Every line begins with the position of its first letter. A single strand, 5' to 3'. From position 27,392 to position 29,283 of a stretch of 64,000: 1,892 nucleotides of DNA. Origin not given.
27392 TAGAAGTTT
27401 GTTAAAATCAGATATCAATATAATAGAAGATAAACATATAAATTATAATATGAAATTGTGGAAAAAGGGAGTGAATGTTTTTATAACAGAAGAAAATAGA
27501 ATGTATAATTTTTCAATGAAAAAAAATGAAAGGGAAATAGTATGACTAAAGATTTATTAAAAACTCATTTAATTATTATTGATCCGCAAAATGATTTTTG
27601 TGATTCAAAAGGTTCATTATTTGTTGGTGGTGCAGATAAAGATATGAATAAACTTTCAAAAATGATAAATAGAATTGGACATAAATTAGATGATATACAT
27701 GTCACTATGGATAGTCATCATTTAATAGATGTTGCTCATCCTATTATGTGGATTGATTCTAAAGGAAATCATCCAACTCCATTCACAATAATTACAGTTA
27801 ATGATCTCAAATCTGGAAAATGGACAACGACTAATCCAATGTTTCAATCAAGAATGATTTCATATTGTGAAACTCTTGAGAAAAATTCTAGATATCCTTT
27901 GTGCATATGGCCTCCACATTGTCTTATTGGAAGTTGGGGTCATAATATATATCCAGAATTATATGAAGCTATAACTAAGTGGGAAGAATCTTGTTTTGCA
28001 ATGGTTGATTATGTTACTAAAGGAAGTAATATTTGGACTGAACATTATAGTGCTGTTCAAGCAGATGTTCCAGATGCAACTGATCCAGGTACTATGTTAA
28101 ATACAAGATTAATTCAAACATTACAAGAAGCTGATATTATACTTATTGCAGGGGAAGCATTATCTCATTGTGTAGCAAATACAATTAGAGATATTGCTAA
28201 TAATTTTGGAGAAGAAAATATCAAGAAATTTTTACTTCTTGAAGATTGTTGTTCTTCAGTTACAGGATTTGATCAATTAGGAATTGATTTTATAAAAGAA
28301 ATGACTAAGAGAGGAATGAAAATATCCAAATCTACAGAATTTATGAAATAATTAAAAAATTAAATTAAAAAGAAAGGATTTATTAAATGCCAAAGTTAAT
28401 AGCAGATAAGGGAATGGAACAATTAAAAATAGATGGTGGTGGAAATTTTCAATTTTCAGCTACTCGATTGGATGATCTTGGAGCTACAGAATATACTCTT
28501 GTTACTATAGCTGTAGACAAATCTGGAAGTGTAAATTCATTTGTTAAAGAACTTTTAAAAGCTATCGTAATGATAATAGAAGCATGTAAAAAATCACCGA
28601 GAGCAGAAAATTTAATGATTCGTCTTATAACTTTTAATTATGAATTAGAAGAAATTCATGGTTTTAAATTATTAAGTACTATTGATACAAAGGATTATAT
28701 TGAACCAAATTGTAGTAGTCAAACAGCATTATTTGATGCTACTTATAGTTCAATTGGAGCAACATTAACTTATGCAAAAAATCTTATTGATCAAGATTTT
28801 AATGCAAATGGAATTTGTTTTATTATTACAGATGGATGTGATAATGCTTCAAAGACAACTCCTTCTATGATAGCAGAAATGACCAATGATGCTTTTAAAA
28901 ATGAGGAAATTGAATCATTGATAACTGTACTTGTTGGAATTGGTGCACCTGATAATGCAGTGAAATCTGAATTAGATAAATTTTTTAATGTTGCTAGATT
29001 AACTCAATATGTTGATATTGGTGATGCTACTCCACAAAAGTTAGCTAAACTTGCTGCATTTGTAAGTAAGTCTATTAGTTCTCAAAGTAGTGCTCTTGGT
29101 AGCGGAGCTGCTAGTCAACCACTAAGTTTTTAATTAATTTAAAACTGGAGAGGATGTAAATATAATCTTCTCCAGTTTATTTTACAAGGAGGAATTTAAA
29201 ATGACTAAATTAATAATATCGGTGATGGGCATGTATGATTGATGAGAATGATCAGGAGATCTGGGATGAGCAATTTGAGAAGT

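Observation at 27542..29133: PncA-like nicotinamidase next to a vWA protein; possible NAD-metabolism counter-defence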

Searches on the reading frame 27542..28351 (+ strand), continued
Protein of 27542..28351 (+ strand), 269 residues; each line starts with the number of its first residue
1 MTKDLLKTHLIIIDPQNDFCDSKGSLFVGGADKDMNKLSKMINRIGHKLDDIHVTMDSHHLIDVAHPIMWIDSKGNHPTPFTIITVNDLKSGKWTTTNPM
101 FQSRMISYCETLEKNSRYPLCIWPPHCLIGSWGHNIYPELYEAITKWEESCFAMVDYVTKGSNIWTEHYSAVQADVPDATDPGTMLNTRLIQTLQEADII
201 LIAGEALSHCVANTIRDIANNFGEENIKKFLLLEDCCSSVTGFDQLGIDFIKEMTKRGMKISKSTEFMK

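Call 99: get_annotated_region(hit=H13, flank=6000)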
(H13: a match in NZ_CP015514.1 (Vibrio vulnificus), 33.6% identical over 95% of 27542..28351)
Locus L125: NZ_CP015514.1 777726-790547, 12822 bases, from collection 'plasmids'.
description: Vibrio vulnificus strain FORC_036 plasmid unnamed, complete sequence
organism: Vibrio vulnificus (NCBI taxid 672)
taxonomy: Bacteria; Pseudomonadota; Gammaproteobacteria; Vibrionales; Vibrionaceae; Vibrio; Vibrio vulnificus
host: -; source: Mactra veneriformis; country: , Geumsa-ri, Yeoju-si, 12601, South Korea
typing (MOB-suite, as given by PLSDB): non-mobilizable
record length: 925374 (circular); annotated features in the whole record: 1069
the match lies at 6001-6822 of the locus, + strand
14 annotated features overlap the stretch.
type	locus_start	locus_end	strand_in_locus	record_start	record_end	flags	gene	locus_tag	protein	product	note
CDS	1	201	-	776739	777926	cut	nhaA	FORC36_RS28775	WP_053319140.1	Na+/H+ antiporter NhaA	GO:1902600 - proton transmembrane transport [Evidence IEA]; GO:0006814 - sodium ion transport [Evidence IEA]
CDS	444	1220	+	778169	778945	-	-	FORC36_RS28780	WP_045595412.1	metallophosphoesterase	-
CDS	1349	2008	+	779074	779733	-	-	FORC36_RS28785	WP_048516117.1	hypothetical protein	-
CDS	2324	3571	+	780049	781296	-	-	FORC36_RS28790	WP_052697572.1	hypothetical protein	-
CDS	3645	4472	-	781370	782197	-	-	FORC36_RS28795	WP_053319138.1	hypothetical protein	-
CDS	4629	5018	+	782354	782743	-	-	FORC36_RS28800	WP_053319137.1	hypothetical protein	-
CDS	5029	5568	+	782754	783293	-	-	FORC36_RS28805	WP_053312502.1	hypothetical protein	-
CDS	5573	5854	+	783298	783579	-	-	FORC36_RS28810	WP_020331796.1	hypothetical protein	-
CDS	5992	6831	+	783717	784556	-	-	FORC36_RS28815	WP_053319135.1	hypothetical protein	-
CDS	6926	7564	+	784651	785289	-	-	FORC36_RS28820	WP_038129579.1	RNA ligase family protein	-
CDS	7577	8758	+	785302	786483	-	-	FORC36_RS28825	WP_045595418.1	potassium channel family protein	GO:0034220 - monoatomic ion transmembrane transport [Evidence IEA]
CDS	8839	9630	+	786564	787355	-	-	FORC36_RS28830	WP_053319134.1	hypothetical protein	-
CDS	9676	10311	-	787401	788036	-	-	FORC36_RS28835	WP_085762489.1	hypothetical protein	-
CDS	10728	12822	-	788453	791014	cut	-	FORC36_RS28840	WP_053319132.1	TerD family protein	-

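Call 103: get_annotated_region(hit=H11, flank=7000)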
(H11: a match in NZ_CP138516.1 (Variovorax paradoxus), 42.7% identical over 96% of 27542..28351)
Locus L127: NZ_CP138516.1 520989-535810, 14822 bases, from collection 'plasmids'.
description: Variovorax paradoxus strain 2u118 plasmid unnamed, complete sequence
organism: Variovorax paradoxus (NCBI taxid 34073)
taxonomy: Bacteria; Pseudomonadota; Betaproteobacteria; Burkholderiales; Comamonadaceae; Variovorax; Variovorax paradoxus
host: -; source: Legume root,PacBio whole genome assembly; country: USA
typing (MOB-suite, as given by PLSDB): non-mobilizable
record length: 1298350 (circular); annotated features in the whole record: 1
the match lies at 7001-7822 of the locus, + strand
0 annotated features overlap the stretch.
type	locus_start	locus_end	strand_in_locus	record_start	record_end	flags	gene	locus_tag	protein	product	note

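Call 112: search_dna_similar(query=L026:12430-13530:+, collection=phages, mode=protein, max_rows=40, max_evalue=1e-10)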
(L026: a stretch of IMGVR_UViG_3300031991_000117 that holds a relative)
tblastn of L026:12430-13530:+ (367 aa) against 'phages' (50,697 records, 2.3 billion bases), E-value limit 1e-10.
Records with a match: 13; places in all: 13; records where one place covers at least 80% of the query: 13.
Best place of each record, by identity: <60% 13.
By first word of the organism name: uncultured 4; Bacteriophage 3; Acinetobacter 2; Agrobacterium 2; Moraxella 1; Sinorhizobium 1.
By host as written in the record: - 9; Agrobacterium tumefaciens C58 2; Moraxella catarrhalis 1; Sinohrizobium meliloti NRRL L-50 1.
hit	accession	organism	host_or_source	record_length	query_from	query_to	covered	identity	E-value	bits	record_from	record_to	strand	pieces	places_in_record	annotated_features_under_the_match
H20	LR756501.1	uncultured phage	metagenomic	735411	1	367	100%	44.6%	1e-86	291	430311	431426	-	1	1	record has no annotation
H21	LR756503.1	uncultured phage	metagenomic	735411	1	367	100%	44.6%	1e-86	291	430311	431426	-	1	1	record has no annotation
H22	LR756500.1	uncultured phage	metagenomic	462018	1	367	100%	44.1%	5e-88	295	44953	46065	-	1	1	record has no annotation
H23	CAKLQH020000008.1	Acinetobacter phage MD-2021a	not known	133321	1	367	100%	39.1%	1e-68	239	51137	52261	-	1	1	pncB: nicotinate phosphoribosyltransferase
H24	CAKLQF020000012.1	Acinetobacter phage MD-2021a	not known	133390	1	367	100%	39.1%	1e-68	239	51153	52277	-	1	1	pncB: nicotinate phosphoribosyltransferase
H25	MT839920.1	Bacteriophage sp.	human fecal samples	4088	1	367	100%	38.8%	4e-65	229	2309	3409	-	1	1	record has no annotation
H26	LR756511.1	uncultured phage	metagenomic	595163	1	367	100%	38.5%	6e-67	234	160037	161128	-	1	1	record has no annotation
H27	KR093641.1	Moraxella phage Mcat17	Moraxella catarrhalis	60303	1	367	100%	38.4%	2e-67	236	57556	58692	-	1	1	none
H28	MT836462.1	Bacteriophage sp.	human fecal samples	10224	1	350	95%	39.6%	4e-67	235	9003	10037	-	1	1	record has no annotation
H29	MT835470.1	Bacteriophage sp.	human fecal samples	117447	1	367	100%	36.9%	2e-62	221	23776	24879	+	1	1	record has no annotation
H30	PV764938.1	Sinorhizobium phage Phosso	Sinohrizobium meliloti NRRL L-50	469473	1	367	100%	34.0%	1e-52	193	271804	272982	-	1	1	nicotinate phosphoribosyltransferase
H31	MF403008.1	Agrobacterium phage Atu_ph07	Agrobacterium tumefaciens C58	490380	1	367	100%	31.6%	5e-42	162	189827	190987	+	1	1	nicotinate phosphoribosyltransferase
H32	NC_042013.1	Agrobacterium phage Atu_ph07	Agrobacterium tumefaciens C58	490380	1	367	100%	31.6%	5e-42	162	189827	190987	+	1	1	nicotinate phosphoribosyltransferase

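Call 113: search_solved_structures(query=L124:5087-5761:-, max_evalue=0.01, show_alignments=1)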
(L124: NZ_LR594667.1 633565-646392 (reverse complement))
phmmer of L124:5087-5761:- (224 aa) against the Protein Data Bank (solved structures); distinct sequences matched with E-value up to 0.01: 7.
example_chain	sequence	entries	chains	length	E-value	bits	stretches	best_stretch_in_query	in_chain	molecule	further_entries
3gz5_A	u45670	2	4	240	8.4e-40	139.9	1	2-209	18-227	MutT/nudix family protein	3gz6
5bs6_A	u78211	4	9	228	5.6e-29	104.5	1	7-211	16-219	transcriptional regulator AraR | transcriptional factor AraR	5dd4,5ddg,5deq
3gz8_A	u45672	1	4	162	1.4e-23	86.9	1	2-142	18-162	MutT/nudix family protein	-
2fml_A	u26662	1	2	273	1.6e-22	83.5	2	6-108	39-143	MutT/nudix family protein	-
3i9x_A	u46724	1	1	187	4.6e-14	55.8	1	8-137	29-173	mutT/nudix family protein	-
7q91_A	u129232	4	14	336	5e-12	49.1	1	116-210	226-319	NADQ transcription factor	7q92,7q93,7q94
2yyh_A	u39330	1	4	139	1.7e-06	31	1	7-130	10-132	8-OXO-dGTPase domain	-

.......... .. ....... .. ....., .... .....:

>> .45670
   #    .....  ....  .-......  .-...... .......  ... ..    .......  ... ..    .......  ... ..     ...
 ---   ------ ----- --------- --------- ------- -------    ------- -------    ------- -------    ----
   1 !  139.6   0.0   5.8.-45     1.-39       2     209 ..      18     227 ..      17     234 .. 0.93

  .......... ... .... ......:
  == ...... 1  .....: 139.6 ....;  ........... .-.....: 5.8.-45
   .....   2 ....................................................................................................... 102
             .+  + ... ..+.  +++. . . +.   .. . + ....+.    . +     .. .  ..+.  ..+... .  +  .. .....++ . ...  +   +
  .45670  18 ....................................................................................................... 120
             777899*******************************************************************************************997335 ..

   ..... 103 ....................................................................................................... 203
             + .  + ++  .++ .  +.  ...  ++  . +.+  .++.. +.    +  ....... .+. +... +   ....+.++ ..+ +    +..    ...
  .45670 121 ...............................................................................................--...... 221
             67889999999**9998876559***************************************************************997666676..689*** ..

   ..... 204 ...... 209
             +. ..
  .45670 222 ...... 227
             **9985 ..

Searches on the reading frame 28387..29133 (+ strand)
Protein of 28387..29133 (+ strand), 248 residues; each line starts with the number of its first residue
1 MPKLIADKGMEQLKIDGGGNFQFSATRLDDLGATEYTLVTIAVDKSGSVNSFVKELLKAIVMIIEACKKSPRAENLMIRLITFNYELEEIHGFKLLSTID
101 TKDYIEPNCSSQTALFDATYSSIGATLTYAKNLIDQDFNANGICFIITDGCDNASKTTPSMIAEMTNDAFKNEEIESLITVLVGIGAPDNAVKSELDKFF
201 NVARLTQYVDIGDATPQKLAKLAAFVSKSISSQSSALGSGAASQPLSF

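Call 3: search_protein_families(library=pfam, proteins=[window:28387-29133:+], max_evalue=0.1)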
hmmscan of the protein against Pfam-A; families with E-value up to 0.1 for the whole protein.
window:28387-29133:+ (248 aa): 0 families

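Call 4: search_protein_families(library=ncbifam, proteins=[window:28387-29133:+], max_evalue=0.1)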
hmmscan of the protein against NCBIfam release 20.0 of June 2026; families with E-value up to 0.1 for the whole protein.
window:28387-29133:+ (248 aa): 0 families

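Call 5: search_protein_families(library=phrogs, proteins=[window:28387-29133:+], max_evalue=0.01)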
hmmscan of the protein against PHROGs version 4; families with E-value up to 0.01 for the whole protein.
window:28387-29133:+ (248 aa): 1 family
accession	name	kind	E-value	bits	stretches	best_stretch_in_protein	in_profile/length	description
phrog_7371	-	unknown function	4.6e-13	50.2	1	36-156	6-114/204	-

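Call 15: search_protein_families(library=padloc, proteins=[window:28387-29133:+], max_evalue=0.01)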
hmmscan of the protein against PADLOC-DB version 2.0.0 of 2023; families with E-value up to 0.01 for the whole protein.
window:28387-29133:+ (248 aa): 1 family
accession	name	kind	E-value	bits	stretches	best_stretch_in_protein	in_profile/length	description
PDLC00897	JAB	-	0.0019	16.2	1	31-98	35-95/154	JAB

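Call 32: find_homologous_proteins(query=window:28387-29133:+, max_evalue=0.001)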
Query window:28387-29133:+ (248 aa): 2599 proteins with E <= 0.001 among 3301 candidates; the best 120 are listed.
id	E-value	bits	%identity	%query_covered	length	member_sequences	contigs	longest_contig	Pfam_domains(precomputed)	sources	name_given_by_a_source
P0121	8.6e-155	531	100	100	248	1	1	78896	-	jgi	jgi:uncharacterized protein YegL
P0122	1.3e-101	357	67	100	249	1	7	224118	-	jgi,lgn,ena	jgi:uncharacterized protein YegL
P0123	1.5e-95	338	66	100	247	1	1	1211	-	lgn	-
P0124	6.0e-94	332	67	100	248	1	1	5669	-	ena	-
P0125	7.0e-94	332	65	98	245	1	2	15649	-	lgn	-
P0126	9.9e-94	332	66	100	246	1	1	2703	-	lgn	-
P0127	1.1e-93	331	65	100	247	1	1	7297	-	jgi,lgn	-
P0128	5.1e-92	326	66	100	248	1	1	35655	-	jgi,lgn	jgi:uncharacterized protein YegL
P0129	5.8e-90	319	63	100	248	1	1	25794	PF00092.35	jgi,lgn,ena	-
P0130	7.6e-90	319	65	100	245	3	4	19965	-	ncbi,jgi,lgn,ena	-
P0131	1.6e-89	318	62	100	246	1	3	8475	-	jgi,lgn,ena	-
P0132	2.1e-89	317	66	100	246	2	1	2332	-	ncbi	-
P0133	8.3e-89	316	65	100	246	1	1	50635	-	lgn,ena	-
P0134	2.3e-88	314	64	98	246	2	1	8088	-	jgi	-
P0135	2.7e-88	314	65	100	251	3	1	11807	-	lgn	-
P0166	2.9e-81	291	60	96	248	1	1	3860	PF00092.35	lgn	-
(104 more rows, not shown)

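Call 49: search_solved_structures(query=A2, max_evalue=1, show_alignments=1)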
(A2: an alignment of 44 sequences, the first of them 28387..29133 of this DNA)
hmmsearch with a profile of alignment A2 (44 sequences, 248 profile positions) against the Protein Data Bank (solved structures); distinct sequences matched with E-value up to 1: 1.
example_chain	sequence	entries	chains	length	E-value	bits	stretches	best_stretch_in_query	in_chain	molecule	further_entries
6fes_A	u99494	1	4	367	0.5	13.4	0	54-99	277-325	D12_BRIC2, a synthetic protein,D12_BRIC2, a synthetic protein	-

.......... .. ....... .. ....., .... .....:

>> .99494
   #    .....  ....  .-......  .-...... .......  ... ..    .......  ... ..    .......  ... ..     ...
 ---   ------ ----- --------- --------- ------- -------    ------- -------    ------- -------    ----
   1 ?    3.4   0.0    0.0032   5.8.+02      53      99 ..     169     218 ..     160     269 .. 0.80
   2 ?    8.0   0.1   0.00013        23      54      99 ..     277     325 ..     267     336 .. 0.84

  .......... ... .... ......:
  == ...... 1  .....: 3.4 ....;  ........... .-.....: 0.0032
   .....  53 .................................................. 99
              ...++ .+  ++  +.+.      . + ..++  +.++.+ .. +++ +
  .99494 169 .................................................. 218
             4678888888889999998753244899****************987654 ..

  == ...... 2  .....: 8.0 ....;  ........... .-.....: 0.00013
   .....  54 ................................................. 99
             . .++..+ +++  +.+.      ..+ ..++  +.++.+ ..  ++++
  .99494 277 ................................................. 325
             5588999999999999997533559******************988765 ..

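Call 55: search_protein_families(library=pfam, alignment_id=A2, max_evalue=0.1)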
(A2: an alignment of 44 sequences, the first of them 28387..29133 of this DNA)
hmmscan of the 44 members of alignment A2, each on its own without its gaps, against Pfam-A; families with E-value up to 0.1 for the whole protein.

A. member 1, window:28387-29133:+ (248 aa): 0 families

B. families by the number of members that match (of 44 scanned): 23 families
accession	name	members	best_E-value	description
PF00092.34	VWA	13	1.4e-05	von Willebrand factor type A domain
PF13519.12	VWA_2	11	8.2e-06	von Willebrand factor type A domain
PF08034.16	TES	4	0.006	Trematode eggshell synthesis protein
PF05762.20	VWA_CoxE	3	0.0038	VWA domain containing CoxE-like protein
PF25540.1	DUF7923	2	0.015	Domain of unknown function (DUF7923)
PF10191.15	COG7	2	0.028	Golgi complex component 7 (COG7)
PF22321.2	Zona_CL2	2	0.072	Zonadhesin, second cohesin-like domain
PF09967.15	DUF2201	1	0.0019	VWA-like domain (DUF2201)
PF07152.18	YaeQ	1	0.0096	YaeQ protein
PF13475.11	DUF4116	1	0.017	Domain of unknown function (DUF4116)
PF10138.15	vWA-TerF-like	1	0.02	vWA found in TerF C terminus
PF24600.1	RavZ_cat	1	0.021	RavZ catalytic domain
PF25106.1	VWA_4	1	0.021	von Willebrand factor A domain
PF17804.6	TSP_NTD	1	0.023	Tail specific protease N-terminal domain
PF09564.16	RE_NgoBV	1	0.033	NgoBV restriction endonuclease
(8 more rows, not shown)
